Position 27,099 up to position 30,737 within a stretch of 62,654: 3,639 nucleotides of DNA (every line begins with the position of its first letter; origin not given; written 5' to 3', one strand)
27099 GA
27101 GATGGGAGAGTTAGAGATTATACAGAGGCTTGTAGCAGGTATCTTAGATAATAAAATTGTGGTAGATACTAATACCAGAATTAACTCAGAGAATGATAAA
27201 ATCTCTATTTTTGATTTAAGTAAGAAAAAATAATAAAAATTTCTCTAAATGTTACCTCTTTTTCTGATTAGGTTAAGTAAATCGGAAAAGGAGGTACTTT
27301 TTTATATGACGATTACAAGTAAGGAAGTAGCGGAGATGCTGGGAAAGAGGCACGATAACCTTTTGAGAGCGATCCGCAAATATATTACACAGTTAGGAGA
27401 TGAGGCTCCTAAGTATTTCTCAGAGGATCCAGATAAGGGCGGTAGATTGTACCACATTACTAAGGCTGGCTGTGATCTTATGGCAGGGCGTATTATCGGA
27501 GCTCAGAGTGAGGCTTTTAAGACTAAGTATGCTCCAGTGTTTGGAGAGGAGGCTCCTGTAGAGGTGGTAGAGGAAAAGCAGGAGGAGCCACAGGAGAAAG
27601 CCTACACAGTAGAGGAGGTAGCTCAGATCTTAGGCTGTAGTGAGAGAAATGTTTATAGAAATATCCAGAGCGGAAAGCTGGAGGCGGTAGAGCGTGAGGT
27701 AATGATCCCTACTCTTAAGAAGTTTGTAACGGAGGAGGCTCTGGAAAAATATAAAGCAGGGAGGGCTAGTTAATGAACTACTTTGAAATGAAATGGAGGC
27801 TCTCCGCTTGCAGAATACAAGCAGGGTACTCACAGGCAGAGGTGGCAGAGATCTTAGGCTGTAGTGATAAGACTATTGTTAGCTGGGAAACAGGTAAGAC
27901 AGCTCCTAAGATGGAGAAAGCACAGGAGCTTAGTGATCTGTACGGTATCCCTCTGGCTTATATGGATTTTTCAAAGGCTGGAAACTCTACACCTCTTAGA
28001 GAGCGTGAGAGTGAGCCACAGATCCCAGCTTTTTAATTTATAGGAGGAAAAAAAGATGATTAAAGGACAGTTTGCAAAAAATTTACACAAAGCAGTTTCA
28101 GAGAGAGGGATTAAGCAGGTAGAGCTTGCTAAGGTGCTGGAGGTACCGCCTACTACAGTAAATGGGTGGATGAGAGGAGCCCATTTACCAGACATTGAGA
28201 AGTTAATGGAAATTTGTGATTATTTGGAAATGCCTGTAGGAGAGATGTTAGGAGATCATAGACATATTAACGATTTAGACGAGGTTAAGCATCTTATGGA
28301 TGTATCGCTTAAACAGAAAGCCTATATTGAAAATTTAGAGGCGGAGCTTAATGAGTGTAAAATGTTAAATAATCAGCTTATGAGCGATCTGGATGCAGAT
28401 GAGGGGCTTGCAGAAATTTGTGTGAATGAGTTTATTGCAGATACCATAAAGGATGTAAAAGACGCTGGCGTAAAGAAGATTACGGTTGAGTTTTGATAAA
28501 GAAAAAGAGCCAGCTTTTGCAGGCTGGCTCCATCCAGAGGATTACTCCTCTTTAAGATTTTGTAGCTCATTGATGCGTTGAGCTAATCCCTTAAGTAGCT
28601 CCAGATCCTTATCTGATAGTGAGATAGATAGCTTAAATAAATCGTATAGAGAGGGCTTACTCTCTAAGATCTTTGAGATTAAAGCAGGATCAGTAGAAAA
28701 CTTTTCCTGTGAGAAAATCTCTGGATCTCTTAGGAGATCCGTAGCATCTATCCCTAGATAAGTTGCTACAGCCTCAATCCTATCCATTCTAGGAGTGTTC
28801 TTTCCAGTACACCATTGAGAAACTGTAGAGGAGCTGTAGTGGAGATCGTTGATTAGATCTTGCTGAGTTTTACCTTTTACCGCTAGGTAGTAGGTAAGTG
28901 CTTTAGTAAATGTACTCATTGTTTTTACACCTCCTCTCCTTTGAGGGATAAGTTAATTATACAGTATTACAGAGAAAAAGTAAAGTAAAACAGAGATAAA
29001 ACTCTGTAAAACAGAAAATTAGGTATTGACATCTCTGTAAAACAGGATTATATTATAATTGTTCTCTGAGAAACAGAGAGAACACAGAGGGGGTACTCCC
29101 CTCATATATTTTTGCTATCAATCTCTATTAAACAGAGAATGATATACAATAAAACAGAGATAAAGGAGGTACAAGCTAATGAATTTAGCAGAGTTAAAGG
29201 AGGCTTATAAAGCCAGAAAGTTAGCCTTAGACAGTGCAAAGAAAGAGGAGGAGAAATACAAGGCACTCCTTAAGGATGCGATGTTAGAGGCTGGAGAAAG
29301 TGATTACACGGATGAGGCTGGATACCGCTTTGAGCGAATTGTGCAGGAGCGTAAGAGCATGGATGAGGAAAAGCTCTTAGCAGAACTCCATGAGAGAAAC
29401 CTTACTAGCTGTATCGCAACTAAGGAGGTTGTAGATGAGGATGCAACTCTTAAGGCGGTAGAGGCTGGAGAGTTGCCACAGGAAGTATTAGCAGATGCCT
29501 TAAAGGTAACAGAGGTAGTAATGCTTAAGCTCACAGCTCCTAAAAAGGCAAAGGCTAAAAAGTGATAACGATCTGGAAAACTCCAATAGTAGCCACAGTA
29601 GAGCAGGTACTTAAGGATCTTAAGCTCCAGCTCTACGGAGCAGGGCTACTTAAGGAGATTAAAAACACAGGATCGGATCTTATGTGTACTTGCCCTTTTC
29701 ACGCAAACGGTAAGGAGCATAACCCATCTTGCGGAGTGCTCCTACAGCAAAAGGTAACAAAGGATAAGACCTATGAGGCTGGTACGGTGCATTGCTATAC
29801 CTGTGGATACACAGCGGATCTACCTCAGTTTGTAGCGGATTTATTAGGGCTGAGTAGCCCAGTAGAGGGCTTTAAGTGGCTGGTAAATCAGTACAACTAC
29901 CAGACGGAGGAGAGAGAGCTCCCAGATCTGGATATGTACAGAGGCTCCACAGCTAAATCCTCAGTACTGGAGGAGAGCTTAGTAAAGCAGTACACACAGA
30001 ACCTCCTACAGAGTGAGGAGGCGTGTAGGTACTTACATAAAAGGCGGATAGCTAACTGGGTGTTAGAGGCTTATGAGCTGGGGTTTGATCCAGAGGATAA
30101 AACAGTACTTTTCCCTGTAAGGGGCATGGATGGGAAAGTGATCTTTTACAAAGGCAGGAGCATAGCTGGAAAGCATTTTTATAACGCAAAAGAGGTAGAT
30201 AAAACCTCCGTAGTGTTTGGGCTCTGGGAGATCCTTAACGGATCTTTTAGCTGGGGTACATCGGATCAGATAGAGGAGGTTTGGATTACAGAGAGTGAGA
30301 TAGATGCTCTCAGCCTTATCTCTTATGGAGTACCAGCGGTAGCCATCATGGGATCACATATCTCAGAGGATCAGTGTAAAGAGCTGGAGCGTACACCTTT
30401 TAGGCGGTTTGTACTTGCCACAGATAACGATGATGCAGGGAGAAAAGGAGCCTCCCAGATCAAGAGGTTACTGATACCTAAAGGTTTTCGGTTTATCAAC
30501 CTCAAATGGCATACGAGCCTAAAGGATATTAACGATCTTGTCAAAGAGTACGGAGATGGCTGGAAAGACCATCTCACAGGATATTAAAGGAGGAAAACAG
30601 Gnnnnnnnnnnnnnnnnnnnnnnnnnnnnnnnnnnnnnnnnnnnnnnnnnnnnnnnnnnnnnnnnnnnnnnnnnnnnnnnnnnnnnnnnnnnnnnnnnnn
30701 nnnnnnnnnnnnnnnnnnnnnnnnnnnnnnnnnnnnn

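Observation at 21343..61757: Twelve copies of a rigid bipartite motif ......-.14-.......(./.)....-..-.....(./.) in front of gene cassettes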

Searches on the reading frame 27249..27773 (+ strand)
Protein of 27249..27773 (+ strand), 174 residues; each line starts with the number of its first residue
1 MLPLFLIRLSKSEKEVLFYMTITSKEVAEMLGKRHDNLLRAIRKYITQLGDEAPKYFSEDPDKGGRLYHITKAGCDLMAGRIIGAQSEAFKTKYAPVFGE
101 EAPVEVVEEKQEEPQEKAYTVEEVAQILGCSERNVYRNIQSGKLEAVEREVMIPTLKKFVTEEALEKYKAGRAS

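Call 7: search_protein_families(library=pfam, proteins=[window:27249-27773:+], max_evalue=0.01)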
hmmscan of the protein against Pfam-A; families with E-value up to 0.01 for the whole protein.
window:27249-27773:+ (174 aa): 9 families
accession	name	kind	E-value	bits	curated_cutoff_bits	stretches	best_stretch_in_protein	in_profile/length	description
PF09669.15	Phage_pRha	-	8.2e-15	55.6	29.9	1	22-95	1-83/91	Phage regulatory protein Rha (Phage_pRha)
PF12728.13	HTH_17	-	2.8e-11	43.9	27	1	119-171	2-49/51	Helix-turn-helix domain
PF08281.18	Sigma70_r4_2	-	3.3e-05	23.9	25.7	1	119-143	27-51/54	Sigma-70, region 4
PF21531.3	Rv2175c_wHTH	-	0.00022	21.6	27.1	1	114-154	11-53/57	DNA-binding protein Rv2175c, wHTH domain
PF13384.12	HTH_23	-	0.0013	18.9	24.6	0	119-139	18-38/50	Homeodomain-like domain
PF04545.22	Sigma70_r4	-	0.0028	17.6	24.1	0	117-135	19-37/50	Sigma-70, region 4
PF21476.4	PF0610-like_N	-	0.0035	18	33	0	116-140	12-36/50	PF0610-like, N-terminal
PF12793.13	SgrR_N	-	0.0063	17.2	24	0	113-135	14-36/115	Sugar transport-related sRNA regulator N-term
PF13551.12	HTH_29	-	0.0069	16.9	28.1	0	119-140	13-34/64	Winged helix-turn helix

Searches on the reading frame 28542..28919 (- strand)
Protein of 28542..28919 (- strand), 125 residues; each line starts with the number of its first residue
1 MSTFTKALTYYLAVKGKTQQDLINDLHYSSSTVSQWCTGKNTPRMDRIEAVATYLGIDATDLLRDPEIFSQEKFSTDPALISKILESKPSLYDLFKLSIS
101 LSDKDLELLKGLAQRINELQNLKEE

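Call 7: search_protein_families(library=pfam, proteins=[window:28542-28919:-], max_evalue=0.01)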
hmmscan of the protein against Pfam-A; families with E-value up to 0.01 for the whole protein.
window:28542-28919:- (125 aa): 4 families
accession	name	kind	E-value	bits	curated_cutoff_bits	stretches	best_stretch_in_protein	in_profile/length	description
PF13443.12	HTH_26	-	9e-08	32.7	22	1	8-64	2-59/63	Cro/C1-type HTH DNA-binding domain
PF13560.12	HTH_31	-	1.1e-07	32.5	27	1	16-61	14-60/64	Helix-turn-helix domain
PF01381.28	HTH_3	-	3.9e-07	30.4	23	1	15-62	8-55/55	Helix-turn-helix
PF12844.13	HTH_19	-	0.0027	18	30.2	1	15-64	11-60/64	Helix-turn-helix domain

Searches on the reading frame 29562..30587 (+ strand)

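Call 7: search_protein_families(library=pfam, proteins=[window:29562-30587:+], max_evalue=0.01)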
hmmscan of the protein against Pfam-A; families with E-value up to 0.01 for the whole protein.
window:29562-30587:+ (341 aa): 5 families
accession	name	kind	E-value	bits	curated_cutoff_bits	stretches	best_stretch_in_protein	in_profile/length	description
PF13155.12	Toprim_2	-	9.2e-18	64.8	22.1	1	241-326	1-87/88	Toprim-like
PF13662.12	Toprim_4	-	4.3e-08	33.7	25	1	239-308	2-78/85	Toprim domain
PF01751.28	Toprim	-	3.4e-06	27.6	23.1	1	239-308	1-88/96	Toprim domain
PF08275.17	DNAG_N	-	2.2e-05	25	26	0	144-181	2-41/128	DNA primase catalytic core, N-terminal domain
PF01807.25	Zn_ribbon_DnaG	-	5.7e-05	23.3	24.9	1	32-115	24-93/98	CHC2 zinc finger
